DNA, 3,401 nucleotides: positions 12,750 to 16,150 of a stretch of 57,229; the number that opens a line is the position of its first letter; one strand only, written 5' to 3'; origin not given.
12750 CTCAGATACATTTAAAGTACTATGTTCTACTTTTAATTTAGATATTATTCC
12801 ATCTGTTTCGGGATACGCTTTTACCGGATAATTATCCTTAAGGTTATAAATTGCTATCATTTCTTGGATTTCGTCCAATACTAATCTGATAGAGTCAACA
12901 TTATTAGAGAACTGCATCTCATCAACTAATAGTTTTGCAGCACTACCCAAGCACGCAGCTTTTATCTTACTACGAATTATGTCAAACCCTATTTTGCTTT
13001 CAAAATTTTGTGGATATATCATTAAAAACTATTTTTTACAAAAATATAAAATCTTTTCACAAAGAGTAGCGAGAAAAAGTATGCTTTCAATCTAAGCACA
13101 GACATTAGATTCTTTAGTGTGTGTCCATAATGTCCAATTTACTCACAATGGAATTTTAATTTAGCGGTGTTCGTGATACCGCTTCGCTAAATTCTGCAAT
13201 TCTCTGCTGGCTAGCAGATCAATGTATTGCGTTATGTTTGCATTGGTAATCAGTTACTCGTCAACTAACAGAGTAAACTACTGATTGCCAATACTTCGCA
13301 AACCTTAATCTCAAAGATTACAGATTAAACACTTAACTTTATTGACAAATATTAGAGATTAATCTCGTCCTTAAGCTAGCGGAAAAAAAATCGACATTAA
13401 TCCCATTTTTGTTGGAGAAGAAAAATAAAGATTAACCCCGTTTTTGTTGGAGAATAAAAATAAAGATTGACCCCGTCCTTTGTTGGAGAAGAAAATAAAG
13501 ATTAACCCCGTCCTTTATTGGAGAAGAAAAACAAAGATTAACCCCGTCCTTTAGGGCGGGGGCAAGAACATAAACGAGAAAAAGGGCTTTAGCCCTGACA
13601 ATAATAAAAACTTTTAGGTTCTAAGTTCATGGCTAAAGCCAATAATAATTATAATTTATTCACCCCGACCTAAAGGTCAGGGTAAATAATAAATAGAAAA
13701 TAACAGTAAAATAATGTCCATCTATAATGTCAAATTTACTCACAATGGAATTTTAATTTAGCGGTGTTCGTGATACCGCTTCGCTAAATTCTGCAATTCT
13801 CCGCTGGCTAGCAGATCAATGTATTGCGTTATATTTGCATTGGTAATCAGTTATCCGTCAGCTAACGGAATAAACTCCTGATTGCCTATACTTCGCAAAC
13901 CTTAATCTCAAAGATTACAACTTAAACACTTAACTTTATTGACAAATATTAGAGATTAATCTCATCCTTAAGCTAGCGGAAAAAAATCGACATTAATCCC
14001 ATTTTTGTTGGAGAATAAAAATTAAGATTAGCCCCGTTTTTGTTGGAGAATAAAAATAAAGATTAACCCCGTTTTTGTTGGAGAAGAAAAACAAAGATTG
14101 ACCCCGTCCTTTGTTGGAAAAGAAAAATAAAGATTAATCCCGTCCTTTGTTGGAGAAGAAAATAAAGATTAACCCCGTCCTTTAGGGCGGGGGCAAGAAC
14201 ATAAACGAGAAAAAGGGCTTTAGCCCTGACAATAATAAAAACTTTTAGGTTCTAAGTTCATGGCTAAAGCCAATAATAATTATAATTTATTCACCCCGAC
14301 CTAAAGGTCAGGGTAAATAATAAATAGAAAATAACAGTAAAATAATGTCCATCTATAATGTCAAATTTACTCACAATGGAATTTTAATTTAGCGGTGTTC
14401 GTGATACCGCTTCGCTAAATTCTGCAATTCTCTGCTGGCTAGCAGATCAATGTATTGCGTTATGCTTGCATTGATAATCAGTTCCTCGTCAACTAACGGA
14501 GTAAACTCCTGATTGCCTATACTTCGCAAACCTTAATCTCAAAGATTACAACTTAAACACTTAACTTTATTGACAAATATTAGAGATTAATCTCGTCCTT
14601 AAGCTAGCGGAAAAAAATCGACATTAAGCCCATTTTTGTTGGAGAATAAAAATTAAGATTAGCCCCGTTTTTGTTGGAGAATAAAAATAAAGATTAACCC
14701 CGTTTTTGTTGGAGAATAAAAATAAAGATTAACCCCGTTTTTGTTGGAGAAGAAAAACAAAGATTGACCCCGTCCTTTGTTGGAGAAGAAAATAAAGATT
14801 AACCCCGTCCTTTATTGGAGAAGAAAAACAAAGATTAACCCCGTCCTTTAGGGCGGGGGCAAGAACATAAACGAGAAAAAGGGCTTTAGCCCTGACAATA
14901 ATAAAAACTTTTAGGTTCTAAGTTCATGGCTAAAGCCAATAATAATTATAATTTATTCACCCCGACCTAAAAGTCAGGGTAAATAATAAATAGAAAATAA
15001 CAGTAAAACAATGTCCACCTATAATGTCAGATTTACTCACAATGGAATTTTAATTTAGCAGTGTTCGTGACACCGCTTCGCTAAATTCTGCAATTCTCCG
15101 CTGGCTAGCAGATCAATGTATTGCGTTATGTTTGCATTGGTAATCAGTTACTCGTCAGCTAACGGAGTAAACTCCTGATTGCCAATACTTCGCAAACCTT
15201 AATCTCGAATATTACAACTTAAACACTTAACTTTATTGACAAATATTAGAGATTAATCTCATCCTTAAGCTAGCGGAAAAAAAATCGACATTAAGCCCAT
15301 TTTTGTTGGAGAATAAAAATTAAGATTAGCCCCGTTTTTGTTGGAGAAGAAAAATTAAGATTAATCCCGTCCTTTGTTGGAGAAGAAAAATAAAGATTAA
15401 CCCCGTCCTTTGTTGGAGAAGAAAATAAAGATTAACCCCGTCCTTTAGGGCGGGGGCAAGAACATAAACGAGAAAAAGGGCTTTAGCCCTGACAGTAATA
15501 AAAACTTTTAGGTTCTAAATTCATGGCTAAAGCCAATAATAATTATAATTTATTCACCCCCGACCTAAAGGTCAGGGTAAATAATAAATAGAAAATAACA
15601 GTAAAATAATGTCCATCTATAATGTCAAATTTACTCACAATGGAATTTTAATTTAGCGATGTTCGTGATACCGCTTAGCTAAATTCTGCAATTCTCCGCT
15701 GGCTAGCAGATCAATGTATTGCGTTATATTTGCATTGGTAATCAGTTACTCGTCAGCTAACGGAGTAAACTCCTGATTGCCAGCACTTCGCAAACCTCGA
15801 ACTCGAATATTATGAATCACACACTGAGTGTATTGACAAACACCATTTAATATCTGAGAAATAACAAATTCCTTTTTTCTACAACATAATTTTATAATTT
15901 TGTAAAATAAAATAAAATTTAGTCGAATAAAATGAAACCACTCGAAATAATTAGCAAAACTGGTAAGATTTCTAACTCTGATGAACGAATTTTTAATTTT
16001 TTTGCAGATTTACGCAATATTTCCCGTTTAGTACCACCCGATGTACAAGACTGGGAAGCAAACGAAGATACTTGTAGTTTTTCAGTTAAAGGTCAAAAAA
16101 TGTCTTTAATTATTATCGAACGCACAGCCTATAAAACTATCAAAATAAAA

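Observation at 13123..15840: Nested tandem array in a 2.9-kb gap with no tracked ORF: ~600-bp hairpin-rich units x4.4, each with its own 35-bp micro-array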

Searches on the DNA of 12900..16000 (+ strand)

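Call 5: search_rna_families(source=window, start=12900, end=16000, threshold=evalue, max_evalue=10, show_alignments=3)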
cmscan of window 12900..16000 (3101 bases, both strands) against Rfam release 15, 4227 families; matches with E-value up to 10: 9.
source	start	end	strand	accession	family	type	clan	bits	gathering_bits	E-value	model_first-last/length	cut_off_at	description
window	14887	14982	+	RF00467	RSV_PBS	Cis-reg;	-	21.4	47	0.59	1-75/75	no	Rous sarcoma virus (RSV) primer binding site (PBS)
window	13590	13685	+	RF00467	RSV_PBS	Cis-reg;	-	20.6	47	0.96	1-75/75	no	Rous sarcoma virus (RSV) primer binding site (PBS)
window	14221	14316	+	RF00467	RSV_PBS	Cis-reg;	-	20.6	47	0.96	1-75/75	no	Rous sarcoma virus (RSV) primer binding site (PBS)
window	15436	15633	+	RF02515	AfaR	Gene; sRNA;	-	18.4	100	4.4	1-234/234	no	AfaR small RNA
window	15468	15549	+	RF00728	mir-81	Gene; miRNA;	CL00091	16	54.5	6.6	1-89/89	no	mir-81 microRNA precursor family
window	14122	14193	+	RF01844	SmY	Gene; snRNA; splicing;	-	15.3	39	4.7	1-80/80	no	SmY spliceosomal RNA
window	13654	13729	-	RF02377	SurA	Gene; sRNA;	-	15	100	0.61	1-279/279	no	SurA sRNA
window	15386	15456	+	RF01844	SmY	Gene; snRNA; splicing;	-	14.5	39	7.4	1-80/80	no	SmY spliceosomal RNA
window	14910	14979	-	RF00114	S15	Cis-reg; leader;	CL00121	13.7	39.5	7.6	7-84/117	no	Ribosomal S15 leader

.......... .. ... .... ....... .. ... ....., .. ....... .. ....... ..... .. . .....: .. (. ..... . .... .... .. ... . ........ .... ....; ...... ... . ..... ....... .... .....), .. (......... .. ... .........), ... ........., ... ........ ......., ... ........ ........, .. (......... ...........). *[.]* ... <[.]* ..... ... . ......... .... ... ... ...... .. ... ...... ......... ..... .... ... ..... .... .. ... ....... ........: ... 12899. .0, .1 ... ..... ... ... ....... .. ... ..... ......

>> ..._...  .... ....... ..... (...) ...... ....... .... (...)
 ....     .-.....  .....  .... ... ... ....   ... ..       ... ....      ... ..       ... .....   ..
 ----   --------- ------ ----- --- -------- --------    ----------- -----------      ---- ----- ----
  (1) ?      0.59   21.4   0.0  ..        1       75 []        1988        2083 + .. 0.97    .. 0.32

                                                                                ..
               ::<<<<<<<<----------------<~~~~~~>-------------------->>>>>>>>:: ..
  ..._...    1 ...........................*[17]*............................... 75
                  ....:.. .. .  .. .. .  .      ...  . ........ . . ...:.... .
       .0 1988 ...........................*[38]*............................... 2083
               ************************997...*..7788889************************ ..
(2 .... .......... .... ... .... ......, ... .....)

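Call 22: search_dna_similar(query=window:13707-14337:+, collection=plasmids, mode=distant, max_evalue=0.001)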
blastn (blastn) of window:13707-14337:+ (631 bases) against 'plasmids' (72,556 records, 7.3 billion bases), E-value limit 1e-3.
No match.

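Call 23: search_dna_similar(query=window:13707-14337:+, collection=phages, mode=distant, max_evalue=0.001)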
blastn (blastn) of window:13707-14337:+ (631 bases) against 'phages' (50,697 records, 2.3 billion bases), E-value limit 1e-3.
No match.
